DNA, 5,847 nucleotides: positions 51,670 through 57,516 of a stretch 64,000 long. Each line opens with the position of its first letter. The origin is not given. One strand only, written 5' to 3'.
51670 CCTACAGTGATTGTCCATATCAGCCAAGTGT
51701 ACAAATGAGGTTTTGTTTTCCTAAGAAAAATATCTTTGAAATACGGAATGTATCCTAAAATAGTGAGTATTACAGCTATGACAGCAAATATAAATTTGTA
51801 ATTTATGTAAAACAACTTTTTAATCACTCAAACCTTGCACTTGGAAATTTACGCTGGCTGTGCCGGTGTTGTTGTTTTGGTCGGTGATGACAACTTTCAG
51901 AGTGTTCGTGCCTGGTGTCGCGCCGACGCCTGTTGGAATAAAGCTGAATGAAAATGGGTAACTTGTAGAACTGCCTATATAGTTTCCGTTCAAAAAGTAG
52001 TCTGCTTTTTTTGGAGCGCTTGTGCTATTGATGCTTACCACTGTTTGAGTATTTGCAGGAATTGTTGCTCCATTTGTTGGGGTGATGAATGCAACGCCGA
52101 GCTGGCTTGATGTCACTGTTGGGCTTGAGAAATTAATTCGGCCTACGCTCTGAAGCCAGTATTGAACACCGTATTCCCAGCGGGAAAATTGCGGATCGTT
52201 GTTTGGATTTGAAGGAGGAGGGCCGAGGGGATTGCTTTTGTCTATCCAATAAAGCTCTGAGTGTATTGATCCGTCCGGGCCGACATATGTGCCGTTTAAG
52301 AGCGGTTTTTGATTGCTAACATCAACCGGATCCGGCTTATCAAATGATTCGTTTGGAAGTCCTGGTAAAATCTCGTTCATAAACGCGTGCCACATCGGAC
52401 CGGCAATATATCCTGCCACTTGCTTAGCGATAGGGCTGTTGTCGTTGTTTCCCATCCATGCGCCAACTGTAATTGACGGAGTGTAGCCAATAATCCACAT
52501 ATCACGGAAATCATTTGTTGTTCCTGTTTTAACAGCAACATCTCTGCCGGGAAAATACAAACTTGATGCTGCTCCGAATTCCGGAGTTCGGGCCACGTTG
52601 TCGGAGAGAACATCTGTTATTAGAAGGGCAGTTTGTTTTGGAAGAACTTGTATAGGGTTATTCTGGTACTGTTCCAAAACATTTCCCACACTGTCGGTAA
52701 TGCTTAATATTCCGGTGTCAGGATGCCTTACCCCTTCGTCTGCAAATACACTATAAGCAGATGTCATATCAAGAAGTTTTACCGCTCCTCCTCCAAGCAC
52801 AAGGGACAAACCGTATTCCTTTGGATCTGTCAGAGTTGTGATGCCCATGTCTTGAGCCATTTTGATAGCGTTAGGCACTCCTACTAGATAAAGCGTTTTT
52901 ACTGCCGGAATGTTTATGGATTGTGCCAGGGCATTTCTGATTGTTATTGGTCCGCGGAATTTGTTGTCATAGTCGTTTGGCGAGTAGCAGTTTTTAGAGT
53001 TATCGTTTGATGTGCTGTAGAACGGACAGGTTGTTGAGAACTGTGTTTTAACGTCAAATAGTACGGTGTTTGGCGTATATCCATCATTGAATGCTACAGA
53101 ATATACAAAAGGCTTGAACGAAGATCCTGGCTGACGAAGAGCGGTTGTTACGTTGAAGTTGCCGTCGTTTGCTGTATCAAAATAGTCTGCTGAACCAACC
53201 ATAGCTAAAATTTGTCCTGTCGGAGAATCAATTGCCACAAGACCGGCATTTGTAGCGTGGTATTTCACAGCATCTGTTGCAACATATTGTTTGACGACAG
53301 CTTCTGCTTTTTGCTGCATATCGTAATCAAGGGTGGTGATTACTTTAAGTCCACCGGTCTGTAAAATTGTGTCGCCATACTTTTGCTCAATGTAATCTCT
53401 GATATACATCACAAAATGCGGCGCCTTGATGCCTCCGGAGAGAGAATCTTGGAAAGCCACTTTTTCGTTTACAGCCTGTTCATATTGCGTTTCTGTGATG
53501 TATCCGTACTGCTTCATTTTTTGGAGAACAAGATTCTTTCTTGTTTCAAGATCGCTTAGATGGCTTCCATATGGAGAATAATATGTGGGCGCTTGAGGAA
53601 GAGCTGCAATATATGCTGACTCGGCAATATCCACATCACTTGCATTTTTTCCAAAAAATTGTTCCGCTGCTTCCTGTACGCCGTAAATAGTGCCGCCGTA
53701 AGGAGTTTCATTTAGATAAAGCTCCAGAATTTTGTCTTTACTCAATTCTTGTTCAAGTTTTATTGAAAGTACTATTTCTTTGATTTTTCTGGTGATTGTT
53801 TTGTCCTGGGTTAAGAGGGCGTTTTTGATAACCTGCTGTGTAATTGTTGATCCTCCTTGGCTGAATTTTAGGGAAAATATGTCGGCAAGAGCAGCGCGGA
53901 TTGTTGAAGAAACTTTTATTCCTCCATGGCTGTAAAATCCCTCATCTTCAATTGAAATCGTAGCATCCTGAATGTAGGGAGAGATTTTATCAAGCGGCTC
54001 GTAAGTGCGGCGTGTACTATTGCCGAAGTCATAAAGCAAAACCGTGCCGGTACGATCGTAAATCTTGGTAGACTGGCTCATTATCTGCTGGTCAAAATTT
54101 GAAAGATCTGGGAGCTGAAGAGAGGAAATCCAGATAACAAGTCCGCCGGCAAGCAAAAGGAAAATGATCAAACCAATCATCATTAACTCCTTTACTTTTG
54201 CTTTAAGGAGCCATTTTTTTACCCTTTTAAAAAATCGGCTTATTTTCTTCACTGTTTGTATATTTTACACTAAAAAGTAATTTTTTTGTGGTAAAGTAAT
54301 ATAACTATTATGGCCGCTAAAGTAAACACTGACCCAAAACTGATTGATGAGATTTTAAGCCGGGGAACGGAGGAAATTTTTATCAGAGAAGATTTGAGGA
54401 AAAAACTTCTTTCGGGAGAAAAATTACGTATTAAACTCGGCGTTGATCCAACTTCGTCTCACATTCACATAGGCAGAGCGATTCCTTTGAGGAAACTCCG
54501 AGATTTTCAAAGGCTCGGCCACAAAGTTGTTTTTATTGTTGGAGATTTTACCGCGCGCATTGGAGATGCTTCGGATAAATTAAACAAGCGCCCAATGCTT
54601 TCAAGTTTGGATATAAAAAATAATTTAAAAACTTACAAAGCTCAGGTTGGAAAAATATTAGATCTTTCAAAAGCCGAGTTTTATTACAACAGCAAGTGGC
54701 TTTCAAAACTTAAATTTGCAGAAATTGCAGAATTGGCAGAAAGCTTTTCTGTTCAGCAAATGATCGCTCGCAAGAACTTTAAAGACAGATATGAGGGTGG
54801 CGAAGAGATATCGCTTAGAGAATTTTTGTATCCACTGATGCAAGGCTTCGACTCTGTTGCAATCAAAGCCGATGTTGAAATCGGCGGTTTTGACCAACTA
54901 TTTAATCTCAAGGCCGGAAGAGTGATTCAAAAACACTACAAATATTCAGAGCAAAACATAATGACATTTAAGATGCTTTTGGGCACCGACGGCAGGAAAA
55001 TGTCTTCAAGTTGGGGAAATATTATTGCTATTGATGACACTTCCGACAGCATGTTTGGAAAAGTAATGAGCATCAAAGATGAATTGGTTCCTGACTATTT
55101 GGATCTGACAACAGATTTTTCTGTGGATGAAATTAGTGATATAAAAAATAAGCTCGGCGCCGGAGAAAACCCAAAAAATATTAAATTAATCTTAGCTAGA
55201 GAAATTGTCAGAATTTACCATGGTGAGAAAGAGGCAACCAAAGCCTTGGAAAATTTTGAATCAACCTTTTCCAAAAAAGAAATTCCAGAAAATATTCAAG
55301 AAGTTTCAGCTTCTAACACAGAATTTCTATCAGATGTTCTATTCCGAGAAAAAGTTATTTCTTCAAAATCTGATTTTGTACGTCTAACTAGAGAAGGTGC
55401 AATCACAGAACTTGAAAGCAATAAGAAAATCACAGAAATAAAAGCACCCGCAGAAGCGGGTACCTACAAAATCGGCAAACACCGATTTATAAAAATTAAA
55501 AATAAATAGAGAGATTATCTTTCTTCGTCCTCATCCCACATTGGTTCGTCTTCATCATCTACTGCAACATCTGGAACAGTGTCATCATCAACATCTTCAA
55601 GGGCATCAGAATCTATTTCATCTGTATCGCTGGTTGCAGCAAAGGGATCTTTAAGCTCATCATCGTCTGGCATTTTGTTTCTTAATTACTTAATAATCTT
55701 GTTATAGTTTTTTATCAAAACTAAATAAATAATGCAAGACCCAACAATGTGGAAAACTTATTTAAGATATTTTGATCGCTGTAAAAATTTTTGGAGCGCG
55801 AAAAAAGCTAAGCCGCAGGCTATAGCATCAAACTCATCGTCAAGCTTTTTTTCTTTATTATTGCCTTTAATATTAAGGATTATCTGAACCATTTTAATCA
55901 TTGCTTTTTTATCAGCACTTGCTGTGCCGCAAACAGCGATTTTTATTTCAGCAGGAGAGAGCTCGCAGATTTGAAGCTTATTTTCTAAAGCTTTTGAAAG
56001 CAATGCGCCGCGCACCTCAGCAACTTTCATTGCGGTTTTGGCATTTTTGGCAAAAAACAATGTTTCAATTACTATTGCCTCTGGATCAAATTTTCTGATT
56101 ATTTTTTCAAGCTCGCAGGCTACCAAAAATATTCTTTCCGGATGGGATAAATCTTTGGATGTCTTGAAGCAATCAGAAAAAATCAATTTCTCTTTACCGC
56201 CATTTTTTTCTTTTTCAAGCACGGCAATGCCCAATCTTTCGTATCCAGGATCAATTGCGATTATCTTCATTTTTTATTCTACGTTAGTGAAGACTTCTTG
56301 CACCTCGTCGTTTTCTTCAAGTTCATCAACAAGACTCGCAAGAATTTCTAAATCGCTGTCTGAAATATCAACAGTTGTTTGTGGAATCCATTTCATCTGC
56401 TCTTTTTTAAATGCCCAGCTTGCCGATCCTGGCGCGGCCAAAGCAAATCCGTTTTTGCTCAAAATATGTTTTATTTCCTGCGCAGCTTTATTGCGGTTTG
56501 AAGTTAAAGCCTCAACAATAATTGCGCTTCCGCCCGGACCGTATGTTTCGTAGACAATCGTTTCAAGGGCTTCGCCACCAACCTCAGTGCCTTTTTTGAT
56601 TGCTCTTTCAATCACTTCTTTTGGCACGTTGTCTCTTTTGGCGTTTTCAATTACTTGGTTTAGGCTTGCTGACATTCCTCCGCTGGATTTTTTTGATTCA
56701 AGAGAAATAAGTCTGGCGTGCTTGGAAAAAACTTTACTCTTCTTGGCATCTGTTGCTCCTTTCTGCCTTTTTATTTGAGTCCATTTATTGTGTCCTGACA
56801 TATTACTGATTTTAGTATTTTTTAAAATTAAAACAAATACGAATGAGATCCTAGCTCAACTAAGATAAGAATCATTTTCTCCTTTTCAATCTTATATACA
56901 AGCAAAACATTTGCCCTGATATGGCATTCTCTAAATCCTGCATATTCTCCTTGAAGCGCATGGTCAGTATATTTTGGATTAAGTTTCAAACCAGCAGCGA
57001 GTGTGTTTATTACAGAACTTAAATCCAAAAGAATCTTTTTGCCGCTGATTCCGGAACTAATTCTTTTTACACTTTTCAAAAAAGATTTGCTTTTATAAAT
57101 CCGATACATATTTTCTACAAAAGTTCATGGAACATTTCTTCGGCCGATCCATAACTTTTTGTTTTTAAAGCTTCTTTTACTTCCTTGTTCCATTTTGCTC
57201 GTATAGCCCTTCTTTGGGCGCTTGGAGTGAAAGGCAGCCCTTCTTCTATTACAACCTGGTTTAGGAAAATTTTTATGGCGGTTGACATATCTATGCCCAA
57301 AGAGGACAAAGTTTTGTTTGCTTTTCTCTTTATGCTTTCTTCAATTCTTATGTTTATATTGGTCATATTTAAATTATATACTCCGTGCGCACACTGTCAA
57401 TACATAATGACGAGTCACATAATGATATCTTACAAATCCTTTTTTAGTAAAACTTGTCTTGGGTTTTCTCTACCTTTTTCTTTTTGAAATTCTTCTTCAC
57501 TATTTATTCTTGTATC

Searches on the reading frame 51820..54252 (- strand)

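Call 41: search_protein_families(library=pfam, proteins=[window:51820-54252:-], max_evalue=0.001)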
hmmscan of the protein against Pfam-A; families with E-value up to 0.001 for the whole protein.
window:51820-54252:- (810 aa): 3 families
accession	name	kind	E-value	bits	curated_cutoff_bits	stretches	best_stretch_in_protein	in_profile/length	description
PF00912.28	Transgly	-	1.1e-58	198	27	1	74-247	6-178/178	Transglycosylase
PF00905.27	Transpeptidase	-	9.2e-19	68.2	22.1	1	338-618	3-291/299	Penicillin binding protein transpeptidase domain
PF17957.7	Big_7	-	9.6e-08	33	24.1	1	720-787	3-70/70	Bacterial Ig domain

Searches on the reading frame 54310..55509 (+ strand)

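Call 41: search_protein_families(library=pfam, proteins=[window:54310-55509:+], max_evalue=0.001)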
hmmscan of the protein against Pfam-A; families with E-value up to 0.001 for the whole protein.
window:54310-55509:+ (399 aa): 1 family
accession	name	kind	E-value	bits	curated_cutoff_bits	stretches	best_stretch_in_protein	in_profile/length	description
PF00579.31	tRNA-synt_1b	-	6.1e-71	239.6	21.1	1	36-320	3-291/292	tRNA synthetases class I (W and Y)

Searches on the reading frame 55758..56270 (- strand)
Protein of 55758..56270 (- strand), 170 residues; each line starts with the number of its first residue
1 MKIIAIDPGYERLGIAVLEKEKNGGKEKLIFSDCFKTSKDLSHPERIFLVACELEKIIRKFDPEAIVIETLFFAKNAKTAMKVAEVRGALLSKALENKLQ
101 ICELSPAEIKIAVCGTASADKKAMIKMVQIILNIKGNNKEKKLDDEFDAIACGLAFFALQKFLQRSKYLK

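Call 41: search_protein_families(library=pfam, proteins=[window:55758-56270:-], max_evalue=0.001)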
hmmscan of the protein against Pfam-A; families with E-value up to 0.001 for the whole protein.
window:55758-56270:- (170 aa): 1 family
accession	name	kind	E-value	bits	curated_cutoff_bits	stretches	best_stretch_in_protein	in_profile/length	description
PF02075.23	RuvC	-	2.5e-32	112.2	22.2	1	3-152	1-144/148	Crossover junction endodeoxyribonuclease RuvC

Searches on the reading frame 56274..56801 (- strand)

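Call 41: search_protein_families(library=pfam, proteins=[window:56274-56801:-], max_evalue=0.001)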
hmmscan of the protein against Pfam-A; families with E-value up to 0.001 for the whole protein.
window:56274-56801:- (175 aa): 2 families
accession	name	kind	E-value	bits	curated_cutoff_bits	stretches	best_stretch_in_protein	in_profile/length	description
PF01709.26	Transcrip_reg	-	7.3e-28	97.7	27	2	80-134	2-56/160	TACO1/YebC second and third domain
PF20772.2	TACO1_YebC_N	-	1.3e-20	74.1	36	1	5-73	1-72/73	TACO1/YebC protein N-terminal domain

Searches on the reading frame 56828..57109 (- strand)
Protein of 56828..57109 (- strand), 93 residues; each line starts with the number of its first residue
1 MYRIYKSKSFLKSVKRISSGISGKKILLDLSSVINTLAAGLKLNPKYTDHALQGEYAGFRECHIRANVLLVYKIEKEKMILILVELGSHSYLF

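Call 41: search_protein_families(library=pfam, proteins=[window:56828-57109:-], max_evalue=0.001)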
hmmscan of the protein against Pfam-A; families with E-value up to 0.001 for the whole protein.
window:56828-57109:- (93 aa): 2 families
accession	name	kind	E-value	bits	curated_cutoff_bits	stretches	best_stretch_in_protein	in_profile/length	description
PF15738.11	YafQ_toxin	-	7.2e-25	87.5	30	1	2-93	1-87/88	Bacterial toxin of type II toxin-antitoxin system, YafQ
PF05016.21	ParE_toxin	-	3e-06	28.2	23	1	7-90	4-86/89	ParE toxin of type II toxin-antitoxin system, parDE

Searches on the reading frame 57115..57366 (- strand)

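Call 41: search_protein_families(library=pfam, proteins=[window:57115-57366:-], max_evalue=0.001)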
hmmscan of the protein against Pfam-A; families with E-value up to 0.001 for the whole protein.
window:57115-57366:- (83 aa): 1 family
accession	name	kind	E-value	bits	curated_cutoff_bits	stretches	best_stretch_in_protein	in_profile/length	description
PF04221.18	RelB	-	9.6e-10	38.7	22.4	1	2-81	2-81/82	RelB antitoxin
